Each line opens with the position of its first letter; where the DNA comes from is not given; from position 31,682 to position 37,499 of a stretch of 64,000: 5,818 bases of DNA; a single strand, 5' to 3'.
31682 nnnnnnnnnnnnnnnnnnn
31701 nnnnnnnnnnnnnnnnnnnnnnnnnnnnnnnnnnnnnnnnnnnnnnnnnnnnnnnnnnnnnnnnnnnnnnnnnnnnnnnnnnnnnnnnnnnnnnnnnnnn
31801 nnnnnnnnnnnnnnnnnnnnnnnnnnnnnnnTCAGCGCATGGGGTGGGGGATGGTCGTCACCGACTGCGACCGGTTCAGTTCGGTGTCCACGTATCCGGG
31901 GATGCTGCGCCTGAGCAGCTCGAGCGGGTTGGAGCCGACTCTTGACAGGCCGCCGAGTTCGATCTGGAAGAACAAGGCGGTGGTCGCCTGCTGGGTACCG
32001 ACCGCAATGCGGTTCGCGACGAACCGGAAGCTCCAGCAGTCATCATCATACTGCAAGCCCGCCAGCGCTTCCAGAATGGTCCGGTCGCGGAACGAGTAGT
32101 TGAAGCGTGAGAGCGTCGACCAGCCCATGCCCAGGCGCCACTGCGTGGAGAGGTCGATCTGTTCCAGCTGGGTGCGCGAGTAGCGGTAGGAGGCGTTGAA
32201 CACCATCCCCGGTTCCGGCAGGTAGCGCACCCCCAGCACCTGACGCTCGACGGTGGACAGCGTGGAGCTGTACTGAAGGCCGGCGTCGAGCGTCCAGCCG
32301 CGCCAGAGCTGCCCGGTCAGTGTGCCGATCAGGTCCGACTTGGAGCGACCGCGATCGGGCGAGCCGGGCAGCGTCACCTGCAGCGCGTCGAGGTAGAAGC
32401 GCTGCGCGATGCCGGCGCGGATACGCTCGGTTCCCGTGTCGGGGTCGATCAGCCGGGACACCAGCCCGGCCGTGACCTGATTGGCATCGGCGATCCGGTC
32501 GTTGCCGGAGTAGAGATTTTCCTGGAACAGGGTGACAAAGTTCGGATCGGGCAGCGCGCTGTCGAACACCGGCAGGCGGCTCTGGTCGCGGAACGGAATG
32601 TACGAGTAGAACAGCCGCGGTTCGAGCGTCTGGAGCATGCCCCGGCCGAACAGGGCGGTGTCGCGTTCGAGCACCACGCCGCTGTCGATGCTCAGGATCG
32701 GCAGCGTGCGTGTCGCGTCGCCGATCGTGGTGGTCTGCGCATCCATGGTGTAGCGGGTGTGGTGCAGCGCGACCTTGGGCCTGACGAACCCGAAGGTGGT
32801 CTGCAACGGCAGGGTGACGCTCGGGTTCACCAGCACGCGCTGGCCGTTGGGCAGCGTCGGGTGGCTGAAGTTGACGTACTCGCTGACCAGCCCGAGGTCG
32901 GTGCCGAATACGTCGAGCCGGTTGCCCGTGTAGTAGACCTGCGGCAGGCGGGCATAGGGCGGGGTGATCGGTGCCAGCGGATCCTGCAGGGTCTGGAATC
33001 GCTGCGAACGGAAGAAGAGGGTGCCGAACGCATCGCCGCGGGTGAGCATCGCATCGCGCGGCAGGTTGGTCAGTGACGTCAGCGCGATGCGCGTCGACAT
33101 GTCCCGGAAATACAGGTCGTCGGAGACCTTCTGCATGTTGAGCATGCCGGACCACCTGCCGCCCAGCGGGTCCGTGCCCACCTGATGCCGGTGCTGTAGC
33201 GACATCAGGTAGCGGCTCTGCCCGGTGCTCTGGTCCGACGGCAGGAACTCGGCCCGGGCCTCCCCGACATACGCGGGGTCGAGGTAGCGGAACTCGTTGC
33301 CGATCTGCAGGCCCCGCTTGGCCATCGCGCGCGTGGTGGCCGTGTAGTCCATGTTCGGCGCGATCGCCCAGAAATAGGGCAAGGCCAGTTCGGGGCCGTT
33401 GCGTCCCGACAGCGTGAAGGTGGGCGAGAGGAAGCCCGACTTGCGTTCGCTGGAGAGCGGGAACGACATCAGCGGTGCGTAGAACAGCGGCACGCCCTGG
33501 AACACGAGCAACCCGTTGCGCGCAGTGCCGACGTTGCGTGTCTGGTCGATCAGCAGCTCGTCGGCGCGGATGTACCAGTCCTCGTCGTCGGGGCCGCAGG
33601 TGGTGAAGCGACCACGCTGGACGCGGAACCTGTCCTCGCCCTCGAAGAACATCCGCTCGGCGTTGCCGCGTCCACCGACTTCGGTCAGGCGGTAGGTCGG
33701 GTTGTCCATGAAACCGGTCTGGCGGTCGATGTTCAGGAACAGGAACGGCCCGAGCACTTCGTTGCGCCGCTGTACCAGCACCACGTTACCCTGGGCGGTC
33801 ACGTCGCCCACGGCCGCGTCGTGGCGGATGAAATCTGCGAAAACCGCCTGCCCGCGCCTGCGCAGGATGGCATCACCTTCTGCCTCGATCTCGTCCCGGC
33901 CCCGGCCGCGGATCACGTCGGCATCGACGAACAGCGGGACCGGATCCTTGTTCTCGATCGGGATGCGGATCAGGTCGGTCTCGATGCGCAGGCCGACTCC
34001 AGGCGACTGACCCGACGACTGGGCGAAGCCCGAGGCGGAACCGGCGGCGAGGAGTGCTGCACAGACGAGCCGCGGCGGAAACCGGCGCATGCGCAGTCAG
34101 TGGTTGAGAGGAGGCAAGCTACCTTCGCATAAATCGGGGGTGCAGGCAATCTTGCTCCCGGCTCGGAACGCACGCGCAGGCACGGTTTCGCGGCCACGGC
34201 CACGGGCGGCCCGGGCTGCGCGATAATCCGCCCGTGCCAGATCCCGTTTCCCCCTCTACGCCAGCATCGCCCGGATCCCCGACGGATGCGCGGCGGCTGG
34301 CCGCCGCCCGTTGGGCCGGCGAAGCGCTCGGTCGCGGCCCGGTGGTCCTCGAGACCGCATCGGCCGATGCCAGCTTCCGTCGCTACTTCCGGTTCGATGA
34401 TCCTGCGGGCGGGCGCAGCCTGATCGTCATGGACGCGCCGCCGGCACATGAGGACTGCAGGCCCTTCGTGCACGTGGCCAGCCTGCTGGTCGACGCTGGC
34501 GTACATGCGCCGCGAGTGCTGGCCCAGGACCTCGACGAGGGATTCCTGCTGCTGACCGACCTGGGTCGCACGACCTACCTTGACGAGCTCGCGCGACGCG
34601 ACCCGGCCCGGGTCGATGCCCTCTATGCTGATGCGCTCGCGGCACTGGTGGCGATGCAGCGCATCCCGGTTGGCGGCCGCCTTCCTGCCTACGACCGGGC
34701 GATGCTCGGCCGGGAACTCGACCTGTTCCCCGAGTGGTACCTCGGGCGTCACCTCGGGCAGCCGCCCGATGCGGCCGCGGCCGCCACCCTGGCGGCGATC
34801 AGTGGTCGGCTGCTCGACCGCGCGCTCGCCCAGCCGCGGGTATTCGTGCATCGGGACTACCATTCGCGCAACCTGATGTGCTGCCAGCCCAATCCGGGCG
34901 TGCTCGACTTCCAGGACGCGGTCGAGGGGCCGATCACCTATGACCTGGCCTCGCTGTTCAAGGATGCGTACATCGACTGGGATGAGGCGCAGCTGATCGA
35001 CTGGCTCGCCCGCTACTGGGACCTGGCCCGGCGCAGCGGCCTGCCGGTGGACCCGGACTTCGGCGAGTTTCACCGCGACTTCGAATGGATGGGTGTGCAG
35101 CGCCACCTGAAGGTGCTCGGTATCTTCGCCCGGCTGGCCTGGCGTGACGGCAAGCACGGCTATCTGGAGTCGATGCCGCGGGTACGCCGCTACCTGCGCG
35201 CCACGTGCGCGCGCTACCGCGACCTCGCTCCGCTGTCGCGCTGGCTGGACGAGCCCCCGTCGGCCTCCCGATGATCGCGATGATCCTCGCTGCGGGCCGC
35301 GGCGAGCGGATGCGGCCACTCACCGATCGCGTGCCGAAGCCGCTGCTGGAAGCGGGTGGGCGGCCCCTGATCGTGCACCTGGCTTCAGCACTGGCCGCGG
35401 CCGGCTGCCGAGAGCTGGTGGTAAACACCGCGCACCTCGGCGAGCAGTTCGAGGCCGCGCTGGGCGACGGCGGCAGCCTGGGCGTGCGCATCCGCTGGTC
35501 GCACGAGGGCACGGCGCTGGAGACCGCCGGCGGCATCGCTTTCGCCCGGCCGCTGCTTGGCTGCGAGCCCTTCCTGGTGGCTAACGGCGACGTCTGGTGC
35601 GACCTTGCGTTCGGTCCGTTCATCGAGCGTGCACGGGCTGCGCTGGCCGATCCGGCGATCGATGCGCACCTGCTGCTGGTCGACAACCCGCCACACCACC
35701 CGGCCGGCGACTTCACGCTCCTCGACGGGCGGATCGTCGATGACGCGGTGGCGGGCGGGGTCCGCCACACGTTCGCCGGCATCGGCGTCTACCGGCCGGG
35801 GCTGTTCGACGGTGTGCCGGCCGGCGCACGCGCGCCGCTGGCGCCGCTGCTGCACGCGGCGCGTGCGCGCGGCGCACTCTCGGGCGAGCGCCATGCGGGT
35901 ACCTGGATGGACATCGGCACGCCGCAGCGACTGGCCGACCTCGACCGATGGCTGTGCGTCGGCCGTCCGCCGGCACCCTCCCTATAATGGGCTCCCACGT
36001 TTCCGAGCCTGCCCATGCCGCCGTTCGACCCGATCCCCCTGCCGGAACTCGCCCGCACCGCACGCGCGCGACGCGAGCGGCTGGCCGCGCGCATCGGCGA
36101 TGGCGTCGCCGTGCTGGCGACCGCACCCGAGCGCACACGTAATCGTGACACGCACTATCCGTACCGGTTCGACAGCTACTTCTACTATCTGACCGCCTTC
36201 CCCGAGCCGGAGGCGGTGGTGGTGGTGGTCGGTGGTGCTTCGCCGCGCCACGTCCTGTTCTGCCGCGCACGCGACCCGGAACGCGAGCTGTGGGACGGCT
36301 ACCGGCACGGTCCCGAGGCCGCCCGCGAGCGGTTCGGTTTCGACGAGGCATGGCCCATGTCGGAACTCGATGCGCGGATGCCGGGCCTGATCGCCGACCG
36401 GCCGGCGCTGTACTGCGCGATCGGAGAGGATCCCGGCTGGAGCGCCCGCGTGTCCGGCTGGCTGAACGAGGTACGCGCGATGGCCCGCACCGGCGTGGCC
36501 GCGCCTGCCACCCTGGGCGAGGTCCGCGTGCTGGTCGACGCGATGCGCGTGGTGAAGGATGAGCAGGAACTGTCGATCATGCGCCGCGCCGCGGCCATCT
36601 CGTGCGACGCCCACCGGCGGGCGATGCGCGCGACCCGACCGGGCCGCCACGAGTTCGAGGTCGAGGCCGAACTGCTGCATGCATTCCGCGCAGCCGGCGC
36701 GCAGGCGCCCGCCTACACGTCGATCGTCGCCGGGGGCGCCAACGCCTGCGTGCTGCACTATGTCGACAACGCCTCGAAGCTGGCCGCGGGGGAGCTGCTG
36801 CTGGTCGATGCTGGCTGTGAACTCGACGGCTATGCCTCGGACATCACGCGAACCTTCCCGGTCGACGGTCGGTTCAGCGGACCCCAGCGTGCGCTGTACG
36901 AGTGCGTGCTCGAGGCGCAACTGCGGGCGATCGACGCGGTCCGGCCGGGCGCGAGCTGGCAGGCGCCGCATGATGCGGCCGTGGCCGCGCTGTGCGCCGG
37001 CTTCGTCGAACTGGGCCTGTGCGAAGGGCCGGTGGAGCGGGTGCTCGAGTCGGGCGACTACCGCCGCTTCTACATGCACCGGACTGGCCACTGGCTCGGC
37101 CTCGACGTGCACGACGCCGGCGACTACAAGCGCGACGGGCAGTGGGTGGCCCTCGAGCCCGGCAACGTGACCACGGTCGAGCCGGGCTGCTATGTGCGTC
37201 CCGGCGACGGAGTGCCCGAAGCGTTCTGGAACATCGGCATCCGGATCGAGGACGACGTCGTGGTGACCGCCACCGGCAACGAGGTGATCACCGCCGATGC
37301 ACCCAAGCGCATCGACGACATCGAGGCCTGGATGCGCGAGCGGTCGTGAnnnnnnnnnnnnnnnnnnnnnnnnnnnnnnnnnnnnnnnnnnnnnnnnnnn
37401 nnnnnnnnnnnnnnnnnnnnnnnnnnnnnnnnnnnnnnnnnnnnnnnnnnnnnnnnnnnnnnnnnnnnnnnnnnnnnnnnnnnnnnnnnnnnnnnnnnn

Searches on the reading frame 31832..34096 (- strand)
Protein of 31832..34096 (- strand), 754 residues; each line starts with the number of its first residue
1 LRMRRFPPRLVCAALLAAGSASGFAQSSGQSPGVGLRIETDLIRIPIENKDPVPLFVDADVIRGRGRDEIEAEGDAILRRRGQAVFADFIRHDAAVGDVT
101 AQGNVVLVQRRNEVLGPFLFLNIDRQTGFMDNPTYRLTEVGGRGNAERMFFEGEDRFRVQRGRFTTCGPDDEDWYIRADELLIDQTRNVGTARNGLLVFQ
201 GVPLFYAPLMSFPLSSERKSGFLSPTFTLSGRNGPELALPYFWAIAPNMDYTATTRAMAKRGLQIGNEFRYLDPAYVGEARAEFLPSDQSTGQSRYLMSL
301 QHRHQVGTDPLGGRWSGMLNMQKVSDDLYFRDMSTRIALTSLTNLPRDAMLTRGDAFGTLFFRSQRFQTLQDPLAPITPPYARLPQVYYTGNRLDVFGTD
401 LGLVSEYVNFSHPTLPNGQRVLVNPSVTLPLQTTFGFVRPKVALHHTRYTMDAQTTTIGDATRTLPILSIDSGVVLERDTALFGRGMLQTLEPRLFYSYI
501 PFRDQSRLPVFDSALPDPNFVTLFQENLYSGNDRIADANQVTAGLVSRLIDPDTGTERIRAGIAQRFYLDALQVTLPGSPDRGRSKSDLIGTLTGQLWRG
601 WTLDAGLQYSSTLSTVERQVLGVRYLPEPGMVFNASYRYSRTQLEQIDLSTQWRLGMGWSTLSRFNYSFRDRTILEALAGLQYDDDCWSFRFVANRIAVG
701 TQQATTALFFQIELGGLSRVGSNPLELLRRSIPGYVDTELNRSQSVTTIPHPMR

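Call 36: search_protein_families(library=pfam, proteins=[window:31832-34096:-], max_evalue=0.0001)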
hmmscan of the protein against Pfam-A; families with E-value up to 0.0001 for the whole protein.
window:31832-34096:- (754 aa): 2 families
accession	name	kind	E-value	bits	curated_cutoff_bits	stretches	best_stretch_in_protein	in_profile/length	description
PF04453.20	LptD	-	3.7e-95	319.9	22.4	1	294-659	2-384/384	LPS transport system D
PF19838.5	LptD_2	-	2e-07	30.5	22.5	1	196-305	7-127/464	LptD protein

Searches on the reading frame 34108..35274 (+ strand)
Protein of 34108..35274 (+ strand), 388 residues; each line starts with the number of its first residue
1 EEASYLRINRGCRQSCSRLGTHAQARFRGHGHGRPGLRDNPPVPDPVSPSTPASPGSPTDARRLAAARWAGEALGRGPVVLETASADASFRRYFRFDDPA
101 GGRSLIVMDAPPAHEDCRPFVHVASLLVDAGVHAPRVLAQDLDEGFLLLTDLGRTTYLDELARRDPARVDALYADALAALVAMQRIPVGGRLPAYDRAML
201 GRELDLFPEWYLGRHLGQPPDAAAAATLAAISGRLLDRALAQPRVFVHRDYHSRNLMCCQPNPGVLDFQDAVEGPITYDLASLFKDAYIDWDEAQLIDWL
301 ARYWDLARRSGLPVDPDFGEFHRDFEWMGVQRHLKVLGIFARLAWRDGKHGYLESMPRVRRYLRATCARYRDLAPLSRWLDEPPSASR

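Call 36: search_protein_families(library=pfam, proteins=[window:34108-35274:+], max_evalue=0.0001)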
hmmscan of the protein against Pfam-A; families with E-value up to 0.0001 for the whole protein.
window:34108-35274:+ (388 aa): 1 family
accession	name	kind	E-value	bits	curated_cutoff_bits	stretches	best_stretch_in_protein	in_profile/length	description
PF01636.29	APH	-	6.6e-36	124.7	23.2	1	82-311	3-238/239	Phosphotransferase enzyme family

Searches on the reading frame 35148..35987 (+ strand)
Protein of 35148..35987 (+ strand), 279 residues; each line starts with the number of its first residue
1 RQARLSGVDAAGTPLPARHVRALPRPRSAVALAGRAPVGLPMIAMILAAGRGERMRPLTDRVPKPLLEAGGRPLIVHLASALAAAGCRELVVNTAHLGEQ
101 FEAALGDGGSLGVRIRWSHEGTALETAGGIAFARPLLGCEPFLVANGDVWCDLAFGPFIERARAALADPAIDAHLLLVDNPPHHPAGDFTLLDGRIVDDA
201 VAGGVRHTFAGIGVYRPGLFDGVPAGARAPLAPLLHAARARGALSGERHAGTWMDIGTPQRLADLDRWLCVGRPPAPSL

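Call 36: search_protein_families(library=pfam, proteins=[window:35148-35987:+], max_evalue=0.0001)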
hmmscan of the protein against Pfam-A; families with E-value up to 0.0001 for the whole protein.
window:35148-35987:+ (279 aa): 2 families
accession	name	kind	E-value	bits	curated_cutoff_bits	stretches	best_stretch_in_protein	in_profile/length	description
PF00483.29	NTP_transferase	-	1e-23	84.6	21.2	1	44-168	2-130/245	Nucleotidyl transferase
PF12804.13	NTP_transf_3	-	6.9e-12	46.3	27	1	44-149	1-96/160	MobA-like NTP transferase domain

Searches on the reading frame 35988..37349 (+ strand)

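Call 82: search_protein_families(library=pfam, proteins=[window:35988-37349:+], max_evalue=0.0001)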
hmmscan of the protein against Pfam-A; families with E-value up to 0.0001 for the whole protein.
window:35988-37349:+ (453 aa): 2 families
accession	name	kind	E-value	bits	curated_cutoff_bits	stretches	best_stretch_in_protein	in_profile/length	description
PF00557.29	Peptidase_M24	-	6.7e-64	215.9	23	1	197-428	2-208/208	Metallopeptidase family M24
PF05195.22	AMP_N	-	5.2e-36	123.4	24.6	1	26-142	2-121/121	Aminopeptidase P, N-terminal domain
